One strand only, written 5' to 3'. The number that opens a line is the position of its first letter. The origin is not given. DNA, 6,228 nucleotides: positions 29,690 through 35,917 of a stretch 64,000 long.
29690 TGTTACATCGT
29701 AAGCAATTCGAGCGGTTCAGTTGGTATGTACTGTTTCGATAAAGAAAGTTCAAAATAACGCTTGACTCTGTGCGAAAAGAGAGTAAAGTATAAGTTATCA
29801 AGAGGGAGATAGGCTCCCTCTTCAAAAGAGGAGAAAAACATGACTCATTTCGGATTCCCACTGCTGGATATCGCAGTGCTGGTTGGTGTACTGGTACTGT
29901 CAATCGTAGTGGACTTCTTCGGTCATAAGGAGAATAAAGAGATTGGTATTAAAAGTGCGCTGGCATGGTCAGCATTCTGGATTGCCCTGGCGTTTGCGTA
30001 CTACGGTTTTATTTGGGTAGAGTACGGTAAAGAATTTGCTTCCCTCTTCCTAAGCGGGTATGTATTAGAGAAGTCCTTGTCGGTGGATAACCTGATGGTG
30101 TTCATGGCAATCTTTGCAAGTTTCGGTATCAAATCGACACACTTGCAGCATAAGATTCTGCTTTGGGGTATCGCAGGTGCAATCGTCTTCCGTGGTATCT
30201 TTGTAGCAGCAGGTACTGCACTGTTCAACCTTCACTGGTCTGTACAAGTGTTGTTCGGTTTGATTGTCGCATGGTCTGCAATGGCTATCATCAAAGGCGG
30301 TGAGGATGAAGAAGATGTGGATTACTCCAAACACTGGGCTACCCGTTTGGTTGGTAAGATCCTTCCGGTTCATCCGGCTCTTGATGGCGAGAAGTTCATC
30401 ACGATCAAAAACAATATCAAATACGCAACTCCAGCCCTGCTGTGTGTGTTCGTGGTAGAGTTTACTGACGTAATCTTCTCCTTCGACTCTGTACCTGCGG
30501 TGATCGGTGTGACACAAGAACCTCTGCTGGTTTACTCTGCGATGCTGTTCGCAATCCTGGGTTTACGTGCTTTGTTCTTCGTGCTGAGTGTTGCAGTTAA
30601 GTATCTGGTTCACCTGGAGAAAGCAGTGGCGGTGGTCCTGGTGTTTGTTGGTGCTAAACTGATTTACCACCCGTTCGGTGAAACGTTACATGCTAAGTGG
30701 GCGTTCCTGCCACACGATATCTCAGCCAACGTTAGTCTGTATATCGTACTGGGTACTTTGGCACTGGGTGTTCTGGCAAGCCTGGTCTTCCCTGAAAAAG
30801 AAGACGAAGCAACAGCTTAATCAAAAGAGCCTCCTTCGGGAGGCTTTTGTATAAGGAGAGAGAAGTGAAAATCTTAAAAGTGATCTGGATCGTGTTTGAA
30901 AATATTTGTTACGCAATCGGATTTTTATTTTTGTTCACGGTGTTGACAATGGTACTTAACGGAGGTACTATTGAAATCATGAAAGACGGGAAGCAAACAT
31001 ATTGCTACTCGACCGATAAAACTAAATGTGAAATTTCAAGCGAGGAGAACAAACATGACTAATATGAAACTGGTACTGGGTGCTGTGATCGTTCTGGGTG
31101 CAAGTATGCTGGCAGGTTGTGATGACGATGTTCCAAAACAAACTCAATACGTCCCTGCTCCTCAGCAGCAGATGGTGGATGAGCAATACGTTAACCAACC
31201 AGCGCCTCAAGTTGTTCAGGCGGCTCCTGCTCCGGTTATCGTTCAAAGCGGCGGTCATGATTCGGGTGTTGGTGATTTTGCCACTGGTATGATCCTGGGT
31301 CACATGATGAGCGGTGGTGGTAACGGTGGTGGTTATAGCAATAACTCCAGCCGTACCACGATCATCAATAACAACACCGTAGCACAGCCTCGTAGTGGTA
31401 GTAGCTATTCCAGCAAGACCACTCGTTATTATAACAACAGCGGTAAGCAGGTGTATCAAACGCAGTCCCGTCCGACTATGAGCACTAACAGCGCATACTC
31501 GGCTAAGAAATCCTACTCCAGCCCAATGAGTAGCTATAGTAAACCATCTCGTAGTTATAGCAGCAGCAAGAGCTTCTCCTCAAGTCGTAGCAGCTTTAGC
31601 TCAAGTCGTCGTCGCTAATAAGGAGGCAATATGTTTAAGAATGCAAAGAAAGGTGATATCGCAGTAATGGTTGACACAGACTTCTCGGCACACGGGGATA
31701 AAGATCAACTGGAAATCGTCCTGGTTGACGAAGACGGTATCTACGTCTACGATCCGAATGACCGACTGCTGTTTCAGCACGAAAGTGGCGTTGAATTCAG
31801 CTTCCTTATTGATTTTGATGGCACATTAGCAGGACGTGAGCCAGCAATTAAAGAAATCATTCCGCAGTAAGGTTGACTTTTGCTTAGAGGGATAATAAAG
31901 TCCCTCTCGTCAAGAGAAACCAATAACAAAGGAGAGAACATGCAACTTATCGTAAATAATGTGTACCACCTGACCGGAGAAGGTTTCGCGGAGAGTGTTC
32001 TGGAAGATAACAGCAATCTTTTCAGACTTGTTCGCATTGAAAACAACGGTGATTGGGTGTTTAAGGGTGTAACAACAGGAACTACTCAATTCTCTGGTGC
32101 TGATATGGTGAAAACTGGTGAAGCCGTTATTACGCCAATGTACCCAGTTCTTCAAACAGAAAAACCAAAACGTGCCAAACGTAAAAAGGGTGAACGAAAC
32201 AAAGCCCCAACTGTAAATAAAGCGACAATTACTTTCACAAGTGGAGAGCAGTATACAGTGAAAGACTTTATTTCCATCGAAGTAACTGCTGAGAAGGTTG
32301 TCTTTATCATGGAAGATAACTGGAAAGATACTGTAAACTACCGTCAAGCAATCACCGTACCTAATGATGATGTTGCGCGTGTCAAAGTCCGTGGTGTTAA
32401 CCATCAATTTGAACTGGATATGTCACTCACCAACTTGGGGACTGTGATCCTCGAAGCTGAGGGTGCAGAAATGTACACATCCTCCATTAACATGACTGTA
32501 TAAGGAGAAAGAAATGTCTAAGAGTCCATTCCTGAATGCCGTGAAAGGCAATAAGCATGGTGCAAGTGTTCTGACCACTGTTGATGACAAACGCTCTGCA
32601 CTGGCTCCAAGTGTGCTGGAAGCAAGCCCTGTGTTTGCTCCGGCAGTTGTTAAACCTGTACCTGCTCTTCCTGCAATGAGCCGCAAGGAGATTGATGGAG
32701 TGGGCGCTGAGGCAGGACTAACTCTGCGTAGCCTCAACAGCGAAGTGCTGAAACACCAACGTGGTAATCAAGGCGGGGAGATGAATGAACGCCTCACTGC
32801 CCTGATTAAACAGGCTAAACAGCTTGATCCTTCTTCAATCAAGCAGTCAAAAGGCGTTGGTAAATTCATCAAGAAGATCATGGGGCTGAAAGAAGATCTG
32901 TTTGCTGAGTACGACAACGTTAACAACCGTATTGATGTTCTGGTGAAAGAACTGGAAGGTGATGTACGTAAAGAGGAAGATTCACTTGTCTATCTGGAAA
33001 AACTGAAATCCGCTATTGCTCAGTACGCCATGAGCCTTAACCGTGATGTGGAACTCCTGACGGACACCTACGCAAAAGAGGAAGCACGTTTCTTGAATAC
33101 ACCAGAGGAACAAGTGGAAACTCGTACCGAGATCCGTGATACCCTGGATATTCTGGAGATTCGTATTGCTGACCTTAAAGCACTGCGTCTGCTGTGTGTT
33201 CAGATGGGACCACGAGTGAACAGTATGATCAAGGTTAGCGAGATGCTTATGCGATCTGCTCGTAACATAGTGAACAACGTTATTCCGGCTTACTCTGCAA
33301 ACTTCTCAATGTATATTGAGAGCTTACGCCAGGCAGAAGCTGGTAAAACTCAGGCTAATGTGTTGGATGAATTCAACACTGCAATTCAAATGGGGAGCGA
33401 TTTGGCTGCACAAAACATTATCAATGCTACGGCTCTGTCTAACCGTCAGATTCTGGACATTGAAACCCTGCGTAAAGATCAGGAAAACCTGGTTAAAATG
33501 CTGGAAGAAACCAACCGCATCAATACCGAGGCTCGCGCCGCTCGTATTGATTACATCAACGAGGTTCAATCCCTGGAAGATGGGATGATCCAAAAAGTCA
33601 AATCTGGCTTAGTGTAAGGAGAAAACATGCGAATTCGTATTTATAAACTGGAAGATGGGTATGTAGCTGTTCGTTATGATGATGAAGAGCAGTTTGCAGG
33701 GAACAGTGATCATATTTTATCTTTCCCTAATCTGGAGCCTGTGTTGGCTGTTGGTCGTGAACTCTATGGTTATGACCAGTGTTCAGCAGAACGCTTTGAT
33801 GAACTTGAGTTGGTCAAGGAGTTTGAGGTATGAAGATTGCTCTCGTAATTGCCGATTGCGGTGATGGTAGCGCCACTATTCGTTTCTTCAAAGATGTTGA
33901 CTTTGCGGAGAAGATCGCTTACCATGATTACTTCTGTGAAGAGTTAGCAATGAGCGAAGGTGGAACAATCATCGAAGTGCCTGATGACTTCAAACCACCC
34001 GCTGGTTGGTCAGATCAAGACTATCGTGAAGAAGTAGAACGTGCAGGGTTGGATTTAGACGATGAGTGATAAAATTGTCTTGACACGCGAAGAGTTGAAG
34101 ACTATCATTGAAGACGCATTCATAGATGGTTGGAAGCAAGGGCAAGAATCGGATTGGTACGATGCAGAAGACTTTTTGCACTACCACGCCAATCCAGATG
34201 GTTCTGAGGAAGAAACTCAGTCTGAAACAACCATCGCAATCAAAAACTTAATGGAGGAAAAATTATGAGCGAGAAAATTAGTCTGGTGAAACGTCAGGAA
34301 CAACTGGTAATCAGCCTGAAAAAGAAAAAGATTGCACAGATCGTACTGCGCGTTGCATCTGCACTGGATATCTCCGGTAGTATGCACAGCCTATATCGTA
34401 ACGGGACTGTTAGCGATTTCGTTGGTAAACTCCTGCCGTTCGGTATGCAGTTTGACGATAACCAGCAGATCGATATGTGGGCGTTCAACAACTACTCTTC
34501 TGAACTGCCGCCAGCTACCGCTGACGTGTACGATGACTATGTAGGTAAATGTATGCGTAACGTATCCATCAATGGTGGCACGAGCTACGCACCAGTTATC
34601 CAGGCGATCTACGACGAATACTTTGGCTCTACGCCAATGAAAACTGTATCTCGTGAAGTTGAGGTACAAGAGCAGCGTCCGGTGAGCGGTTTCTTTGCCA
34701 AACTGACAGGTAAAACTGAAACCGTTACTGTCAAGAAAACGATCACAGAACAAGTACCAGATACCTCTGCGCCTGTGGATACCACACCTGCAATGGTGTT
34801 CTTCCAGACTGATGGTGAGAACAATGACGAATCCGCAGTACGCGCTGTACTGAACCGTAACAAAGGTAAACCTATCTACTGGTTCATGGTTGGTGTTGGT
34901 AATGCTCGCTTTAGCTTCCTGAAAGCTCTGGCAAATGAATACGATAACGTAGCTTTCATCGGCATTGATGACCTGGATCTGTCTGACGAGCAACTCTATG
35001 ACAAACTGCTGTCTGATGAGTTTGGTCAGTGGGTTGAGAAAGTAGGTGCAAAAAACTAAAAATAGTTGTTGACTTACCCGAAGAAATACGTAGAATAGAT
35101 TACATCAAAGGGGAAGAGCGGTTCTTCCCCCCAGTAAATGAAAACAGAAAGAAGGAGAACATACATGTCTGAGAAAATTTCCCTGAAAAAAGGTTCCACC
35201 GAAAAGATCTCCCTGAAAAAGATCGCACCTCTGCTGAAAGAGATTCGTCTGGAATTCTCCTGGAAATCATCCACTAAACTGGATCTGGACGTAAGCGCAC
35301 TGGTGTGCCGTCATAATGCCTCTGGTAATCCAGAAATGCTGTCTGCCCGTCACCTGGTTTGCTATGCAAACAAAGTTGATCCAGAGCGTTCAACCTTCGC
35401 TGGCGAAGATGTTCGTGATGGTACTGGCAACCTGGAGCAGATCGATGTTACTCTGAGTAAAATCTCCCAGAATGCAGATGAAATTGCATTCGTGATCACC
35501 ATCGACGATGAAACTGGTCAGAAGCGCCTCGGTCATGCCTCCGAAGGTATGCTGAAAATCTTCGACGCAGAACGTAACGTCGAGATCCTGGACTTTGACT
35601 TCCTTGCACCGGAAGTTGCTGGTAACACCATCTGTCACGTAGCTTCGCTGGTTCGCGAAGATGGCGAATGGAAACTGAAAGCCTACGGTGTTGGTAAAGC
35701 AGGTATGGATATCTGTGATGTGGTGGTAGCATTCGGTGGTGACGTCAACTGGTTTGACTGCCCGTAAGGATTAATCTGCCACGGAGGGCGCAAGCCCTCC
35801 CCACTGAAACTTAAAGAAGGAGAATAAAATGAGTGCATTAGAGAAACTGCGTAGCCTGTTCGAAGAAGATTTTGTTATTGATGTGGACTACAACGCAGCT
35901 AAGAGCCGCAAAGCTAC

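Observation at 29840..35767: Phage-borne Ter-like module: TerC, lipoprotein, TelA-like, vWA/TerY-like and TerD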

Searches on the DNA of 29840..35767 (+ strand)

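Call 4: search_dna_similar(query=window:29840-35767:+, collection=phages, mode=near, max_rows=30)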
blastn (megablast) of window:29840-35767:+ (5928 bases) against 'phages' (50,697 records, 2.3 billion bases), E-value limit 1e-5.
Records with a match: 53; places in all: 57; records where one place covers at least 80% of the query: 0.
Best place of each record, by identity: 80-90% 8; 60-80% 45.
By first word of the organism name: Escherichia 40; Klebsiella 7; Phapecoctavirus 2; Shigella 1; Acinetobacter 1; Campylobacter 1; Pseudomonas 1.
By host as written in the record: Escherichia coli 14; Escherichia coli K-12 MG1655 6; Escherichia coli EC3.18 4; Escherichia coli O177 3; - 3; Klebsiella pneumoniae 135080 2; Escherichia sp. 2; Escherichia coli BEN 4311 2; and 16 more.
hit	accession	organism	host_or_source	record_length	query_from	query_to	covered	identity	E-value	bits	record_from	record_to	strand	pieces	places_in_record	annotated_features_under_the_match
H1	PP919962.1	Klebsiella phage KP2025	Klebsiella pneumoniae 12092025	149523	7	5928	78%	82.6%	0e+0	4049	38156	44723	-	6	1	toxic anion resistance protein | integral membrane protein | VWA domain-containing protein | TerD-like protein | Spr T-like family | and 2 other names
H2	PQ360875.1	Klebsiella phage phi1_175008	Klebsiella pneumoniae 135080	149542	7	5928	72%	81.4%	0e+0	3459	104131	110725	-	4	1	tellurite resistance protein | membrane protein | sporulation protein | HNH endonuclease | DNA helicase | and 1 other names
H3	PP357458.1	Klebsiella phage phi1_175008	Klebsiella pneumoniae 135080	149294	7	5928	72%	81.4%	0e+0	3459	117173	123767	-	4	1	hypothetical protein (x8) | putative membrane-bound redox modulator Alx | general stress protein 16U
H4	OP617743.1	Klebsiella phage KP13-26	Klebsiella pneumoniae KP13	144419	7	5928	66%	84.3%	0e+0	3827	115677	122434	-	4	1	hypothetical protein (x12) | alx: putative membrane-bound redox modulator | yceD: general stress protein 16U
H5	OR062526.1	Escherichia phage vB_EcoM_10C3_SA_NWU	Escherichia coli O177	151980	76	3748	31%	76.5%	4e-174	976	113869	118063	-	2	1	hypothetical protein (x5) | integral membrane protein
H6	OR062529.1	Escherichia phage vB_EcoM_118_SA_NWU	Escherichia coli O177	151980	76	3748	31%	76.5%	4e-174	976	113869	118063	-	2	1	hypothetical protein (x5) | integral membrane protein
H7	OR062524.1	Escherichia phage vB_EcoM_3A1_SA_NWU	Escherichia coli O177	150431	76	3748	31%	76.4%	4e-169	960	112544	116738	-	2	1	tellurite resistance protein | integral membrane protein | hypothetical protein (x4)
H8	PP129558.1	Escherichia phage vB_EcoM_01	Escherichia sp.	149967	76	3748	30%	77.0%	2e-167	996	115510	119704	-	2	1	TelA-like protein | alx: putative membrane-bound redox modulator | hypothetical protein (x5)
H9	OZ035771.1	Phapecoctavirus DIJ07P2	-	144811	76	3748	30%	76.8%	8e-166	975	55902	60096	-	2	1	record has no annotation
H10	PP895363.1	Klebsiella phage FKP3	Klebsiella pneumoniae CG258-ST307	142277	1999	5928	27%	78.6%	0e+0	1041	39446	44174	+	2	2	tellurite resistance protein | tail protein | HNH endonuclease | DNA helicase | hypothetical protein (x7)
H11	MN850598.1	Escherichia phage nieznany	Escherichia coli K-12 MG1655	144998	43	1022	17%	78.0%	4e-169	603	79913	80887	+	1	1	integral membrane protein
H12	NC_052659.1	Escherichia phage nieznany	Escherichia coli K-12 MG1655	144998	43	1022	17%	78.0%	4e-169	603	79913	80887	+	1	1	membrane protein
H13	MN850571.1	Escherichia phage nepoznato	Escherichia coli K-12 MG1655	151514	43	1022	17%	77.8%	8e-166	592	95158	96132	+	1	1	integral membrane protein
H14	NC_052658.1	Escherichia phage nepoznato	Escherichia coli K-12 MG1655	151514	43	1022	17%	77.8%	8e-166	592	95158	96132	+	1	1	membrane protein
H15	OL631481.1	Escherichia phage ECML-183-2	Escherichia coli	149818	43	1022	17%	77.8%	8e-166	592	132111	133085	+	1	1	integral membrane protein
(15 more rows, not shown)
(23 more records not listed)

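Call 6: get_annotated_region(hit=H1, flank=14000)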
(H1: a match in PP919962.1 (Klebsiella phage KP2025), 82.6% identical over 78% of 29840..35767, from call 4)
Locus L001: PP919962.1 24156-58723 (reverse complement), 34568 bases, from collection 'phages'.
description: Klebsiella phage KP2025, complete genome.
organism: Klebsiella phage KP2025 (NCBI taxid 3233247)
taxonomy: Viruses; Duplodnaviria; Heunggongvirae; Uroviricota; Caudoviricetes
host: Klebsiella pneumoniae 12092025; source: -; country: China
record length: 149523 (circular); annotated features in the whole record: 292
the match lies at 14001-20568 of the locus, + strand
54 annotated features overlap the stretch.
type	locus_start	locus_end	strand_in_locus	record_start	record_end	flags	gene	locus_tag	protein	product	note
CDS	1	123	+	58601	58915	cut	-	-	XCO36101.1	hypothetical protein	-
CDS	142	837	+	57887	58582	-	-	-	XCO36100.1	nicotinamide mononucleotide transporter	-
CDS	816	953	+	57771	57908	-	-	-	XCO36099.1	hypothetical protein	-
CDS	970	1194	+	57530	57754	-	-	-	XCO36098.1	hypothetical protein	-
CDS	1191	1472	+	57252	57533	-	-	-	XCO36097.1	hypothetical protein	-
CDS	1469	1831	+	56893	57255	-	-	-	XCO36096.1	hypothetical protein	-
CDS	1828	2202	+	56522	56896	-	-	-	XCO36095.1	DUF4326 protein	protein of unknown function(DUF4326)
CDS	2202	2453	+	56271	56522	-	-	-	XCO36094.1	DUF4326 protein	protein of unknown function(DUF4326)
CDS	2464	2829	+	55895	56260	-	-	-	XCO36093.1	hypothetical protein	-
CDS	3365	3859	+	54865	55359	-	-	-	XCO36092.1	hypothetical protein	-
CDS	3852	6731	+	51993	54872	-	-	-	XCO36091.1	putative DNA helicase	-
CDS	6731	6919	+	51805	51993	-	-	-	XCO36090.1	hypothetical protein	-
CDS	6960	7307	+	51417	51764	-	-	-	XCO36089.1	hypothetical protein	-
CDS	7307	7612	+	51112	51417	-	-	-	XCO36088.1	hypothetical protein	-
CDS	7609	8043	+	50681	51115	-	-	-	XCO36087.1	Yqe Y-like protein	-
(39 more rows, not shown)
